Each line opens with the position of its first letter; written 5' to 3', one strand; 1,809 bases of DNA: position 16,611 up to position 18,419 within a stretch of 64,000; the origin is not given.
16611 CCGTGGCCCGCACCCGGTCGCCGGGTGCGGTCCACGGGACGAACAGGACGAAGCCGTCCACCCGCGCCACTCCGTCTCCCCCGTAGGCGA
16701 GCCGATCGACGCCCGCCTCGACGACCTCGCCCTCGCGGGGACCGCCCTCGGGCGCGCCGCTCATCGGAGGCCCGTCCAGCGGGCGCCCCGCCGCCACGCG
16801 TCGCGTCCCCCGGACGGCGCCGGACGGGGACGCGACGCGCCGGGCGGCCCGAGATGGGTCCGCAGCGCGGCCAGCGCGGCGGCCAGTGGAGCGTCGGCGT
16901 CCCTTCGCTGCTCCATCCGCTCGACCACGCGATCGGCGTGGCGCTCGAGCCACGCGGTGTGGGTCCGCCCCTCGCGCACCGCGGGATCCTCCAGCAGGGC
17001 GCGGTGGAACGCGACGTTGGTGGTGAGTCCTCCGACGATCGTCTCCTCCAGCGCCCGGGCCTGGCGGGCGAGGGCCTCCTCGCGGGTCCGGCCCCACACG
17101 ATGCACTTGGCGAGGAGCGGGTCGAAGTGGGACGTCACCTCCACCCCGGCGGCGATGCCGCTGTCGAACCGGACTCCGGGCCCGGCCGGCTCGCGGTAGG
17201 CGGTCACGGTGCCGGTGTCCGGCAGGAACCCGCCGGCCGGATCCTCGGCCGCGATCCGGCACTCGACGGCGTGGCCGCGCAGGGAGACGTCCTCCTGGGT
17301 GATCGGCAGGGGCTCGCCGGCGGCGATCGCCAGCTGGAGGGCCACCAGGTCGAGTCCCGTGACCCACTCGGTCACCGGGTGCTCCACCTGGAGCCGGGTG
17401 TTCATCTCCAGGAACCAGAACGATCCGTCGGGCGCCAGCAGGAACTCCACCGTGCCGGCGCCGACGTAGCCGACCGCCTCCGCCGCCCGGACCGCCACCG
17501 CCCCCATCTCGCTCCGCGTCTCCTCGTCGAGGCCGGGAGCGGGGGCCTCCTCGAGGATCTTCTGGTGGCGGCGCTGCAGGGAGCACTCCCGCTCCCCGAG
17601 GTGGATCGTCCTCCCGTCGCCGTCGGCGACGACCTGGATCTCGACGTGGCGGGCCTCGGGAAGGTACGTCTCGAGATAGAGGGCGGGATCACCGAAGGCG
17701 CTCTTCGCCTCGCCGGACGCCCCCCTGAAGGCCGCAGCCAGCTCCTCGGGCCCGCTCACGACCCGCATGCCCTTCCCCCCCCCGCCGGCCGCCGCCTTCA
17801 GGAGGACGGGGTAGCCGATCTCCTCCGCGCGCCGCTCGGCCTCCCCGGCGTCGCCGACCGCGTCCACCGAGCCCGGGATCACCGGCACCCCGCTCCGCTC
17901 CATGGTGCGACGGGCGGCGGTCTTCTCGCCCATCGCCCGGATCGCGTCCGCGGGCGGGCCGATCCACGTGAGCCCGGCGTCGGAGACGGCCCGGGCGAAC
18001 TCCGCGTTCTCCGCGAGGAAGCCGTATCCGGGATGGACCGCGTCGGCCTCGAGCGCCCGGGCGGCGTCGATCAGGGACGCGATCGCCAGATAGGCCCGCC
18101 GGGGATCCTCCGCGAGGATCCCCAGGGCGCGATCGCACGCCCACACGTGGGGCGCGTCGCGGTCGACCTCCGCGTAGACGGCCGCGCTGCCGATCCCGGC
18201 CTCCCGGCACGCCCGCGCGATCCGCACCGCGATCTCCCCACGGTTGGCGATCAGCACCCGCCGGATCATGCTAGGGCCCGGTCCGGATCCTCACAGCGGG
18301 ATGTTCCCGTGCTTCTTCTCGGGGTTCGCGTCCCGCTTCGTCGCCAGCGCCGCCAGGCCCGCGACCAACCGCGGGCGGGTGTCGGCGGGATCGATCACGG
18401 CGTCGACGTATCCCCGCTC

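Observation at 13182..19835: Split propionyl-CoA carboxylase with an rRNA methyltransferase inserted between the BC and BCCP genes, plus a B12-domain-less mutase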

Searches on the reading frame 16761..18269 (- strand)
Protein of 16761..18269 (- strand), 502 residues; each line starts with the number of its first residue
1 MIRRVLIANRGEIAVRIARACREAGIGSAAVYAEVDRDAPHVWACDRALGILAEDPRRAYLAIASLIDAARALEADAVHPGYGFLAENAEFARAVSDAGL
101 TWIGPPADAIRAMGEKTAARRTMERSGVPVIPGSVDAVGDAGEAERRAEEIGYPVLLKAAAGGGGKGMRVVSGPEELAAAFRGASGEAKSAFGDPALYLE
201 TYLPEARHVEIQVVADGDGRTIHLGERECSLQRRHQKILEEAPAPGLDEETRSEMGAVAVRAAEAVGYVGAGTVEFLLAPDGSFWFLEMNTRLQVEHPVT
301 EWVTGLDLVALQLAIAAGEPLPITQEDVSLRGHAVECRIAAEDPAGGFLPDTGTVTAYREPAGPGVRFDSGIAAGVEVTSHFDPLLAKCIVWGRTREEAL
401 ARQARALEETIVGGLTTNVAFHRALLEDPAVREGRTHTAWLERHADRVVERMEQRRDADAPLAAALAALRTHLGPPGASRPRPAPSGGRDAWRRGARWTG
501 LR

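Call 6: search_protein_families(library=pfam, proteins=[window:16761-18269:-], max_evalue=0.01)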
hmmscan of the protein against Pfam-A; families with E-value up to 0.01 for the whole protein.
window:16761-18269:- (502 aa): 5 families
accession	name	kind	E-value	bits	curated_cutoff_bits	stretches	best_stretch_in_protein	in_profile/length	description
PF02786.22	CPSase_L_D2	-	8.7e-73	244.8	19.8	1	116-323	2-210/211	Carbamoyl-phosphate synthase L chain, ATP binding domain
PF00289.28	Biotin_carb_N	-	1e-39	135.8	25.5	1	1-110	1-110/110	Biotin carboxylase, N-terminal domain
PF02785.25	Biotin_carb_C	-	5.4e-38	129.9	32.4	1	336-443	1-108/108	Biotin carboxylase C-terminal domain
PF07478.18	Dala_Dala_lig_C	-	5.5e-10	39.5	24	1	145-291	29-174/204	D-ala D-ala ligase C-terminus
PF02222.28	ATP-grasp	-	5.8e-10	39.5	27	1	138-292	16-162/179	ATP-grasp domain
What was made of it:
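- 16761..18269 (-): Biotin carboxylase subunit, 502 aa: BC domain (residues 1-443) plus a C-terminal tail. Three BC Pfam domains (call 6).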

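Call 7: search_protein_families(library=ncbifam, proteins=[window:16761-18269:-], max_evalue=0.001)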
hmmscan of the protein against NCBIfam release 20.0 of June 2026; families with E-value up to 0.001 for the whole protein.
window:16761-18269:- (502 aa): 35 families (the best 25 are shown)
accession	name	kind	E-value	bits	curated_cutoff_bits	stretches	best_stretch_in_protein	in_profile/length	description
NF006367.0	PRK08591.1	subfamily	5e-185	615.5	597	1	1-446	1-446/451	acetyl-CoA carboxylase biotin carboxylase subunit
NF006406.0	PRK08654.1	equivalog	2e-181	603.9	739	1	1-463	1-461/499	acetyl-CoA carboxylase biotin carboxylase subunit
TIGR00514.1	accC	equivalog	5.9e-177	589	626.5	1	1-445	1-445/449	acetyl-CoA carboxylase biotin carboxylase subunit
NF009554.0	PRK12999.1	equivalog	1.2e-174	583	965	1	2-461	5-470/1147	pyruvate carboxylase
NF009471.0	PRK12833.1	equivalog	9.2e-167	555.3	686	1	2-458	5-461/467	acetyl-CoA carboxylase biotin carboxylase subunit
NF005525.0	PRK07178.1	equivalog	2.4e-161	537.6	768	1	1-468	1-467/471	acetyl-CoA carboxylase biotin carboxylase subunit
NF004085.0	PRK05586.1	equivalog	4.8e-161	536.6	723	1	1-444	1-444/448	acetyl-CoA carboxylase biotin carboxylase subunit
TIGR01235.1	pyruv_carbox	equivalog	6.5e-150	500.8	1114.45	1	4-448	1-455/1143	pyruvate carboxylase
NF006286.0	PRK08462.1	equivalog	2.8e-149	497.8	740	1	2-444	4-444/445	acetyl-CoA carboxylase biotin carboxylase subunit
TIGR02712.1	urea_carbox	equivalog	6.4e-148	494.5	1303.85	1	4-446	3-444/1201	urea carboxylase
NF006287.0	PRK08463.1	equivalog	1.1e-143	479.5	775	1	1-468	1-469/479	acetyl-CoA carboxylase subunit A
TIGR01369.1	CPSaseII_lrg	equivalog_domain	5e-14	50.9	1027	1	90-324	644-872/1052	carbamoyl-phosphate synthase (glutamine-hydrolyzing) large subunit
NF003671.0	PRK05294.1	equivalog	1.5e-11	42.7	599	1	90-322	641-867/1058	carbamoyl-phosphate synthase large subunit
NF004679.0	PRK06019.1-5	equivalog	2e-11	43.4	326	1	103-292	87-267/376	5-(carboxyamino)imidazole ribonucleotide synthase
NF002563.0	PRK02186.1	subfamily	3.4e-11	42.1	625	1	104-399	96-381/890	argininosuccinate lyase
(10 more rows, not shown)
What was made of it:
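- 16761..18269 (-): NF006367 scores 615 bits against a cutoff of 597 (call 7).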

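Call 17: search_solved_structures(query=window:16761-18269:-, max_evalue=1e-100, show_alignments=0)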
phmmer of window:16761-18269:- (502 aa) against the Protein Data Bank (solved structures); distinct sequences matched with E-value up to 1e-100: 61 (the best 60 are shown).
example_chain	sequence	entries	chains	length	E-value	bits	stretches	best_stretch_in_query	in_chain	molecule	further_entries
8hz4_A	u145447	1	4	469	5.5e-155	520.4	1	1-447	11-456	Biotin carboxylase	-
3u9s_A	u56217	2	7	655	1.4e-152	512.5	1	2-494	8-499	Methylcrotonyl-CoA carboxylase, alpha-subunit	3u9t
8hz5_A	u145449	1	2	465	9.7e-147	493.2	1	1-441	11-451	Biotin carboxylase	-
9yx0_D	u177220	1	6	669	6.2e-143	480.7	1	4-448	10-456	biotin carboxylase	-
9eb7_A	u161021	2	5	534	1.6e-142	479.3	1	3-448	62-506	Biotin carboxylase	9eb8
4mv1_A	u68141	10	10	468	1.2e-141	476.5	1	1-443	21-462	Biotin carboxylase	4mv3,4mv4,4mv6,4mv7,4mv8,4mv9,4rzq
2c00_A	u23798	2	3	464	2.5e-140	472.1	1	1-444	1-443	BIOTIN CARBOXYLASE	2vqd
3jzf_A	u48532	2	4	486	6.3e-139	467.5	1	1-466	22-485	Biotin carboxylase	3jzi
2gpw_A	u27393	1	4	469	9.1e-139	466.9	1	1-444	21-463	Biotin carboxylase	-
1bnc_A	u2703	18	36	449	1.9e-138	465.9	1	1-444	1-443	BIOTIN CARBOXYLASE | ACETYL-COA CARBOXYLASE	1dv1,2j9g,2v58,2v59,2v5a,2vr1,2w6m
3rup_A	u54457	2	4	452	1.9e-138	465.9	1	1-444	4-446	Biotin carboxylase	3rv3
8uxz_C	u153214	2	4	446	2.1e-138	465.7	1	1-443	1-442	Biotin carboxylase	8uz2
6oi9_A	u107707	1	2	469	2.2e-138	465.6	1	1-444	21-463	Biotin carboxylase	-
3g8c_A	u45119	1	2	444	2.4e-138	465.5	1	1-443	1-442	Biotin carboxylase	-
9zvm_C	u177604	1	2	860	2.9e-138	465.3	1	4-453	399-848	Maltodextrin-binding protein,Biotin carboxylase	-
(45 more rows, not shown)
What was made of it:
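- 16761..18269 (-): The alignment to MCC alpha 3u9s_A runs to query residue 494 (call 17).
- The alignment to MCC alpha extends about 50 residues past the BC domain (call 17). The BC's best solved match is a Chloroflexus biotin carboxylase (8hz4_A) and MCC alpha (call 17).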
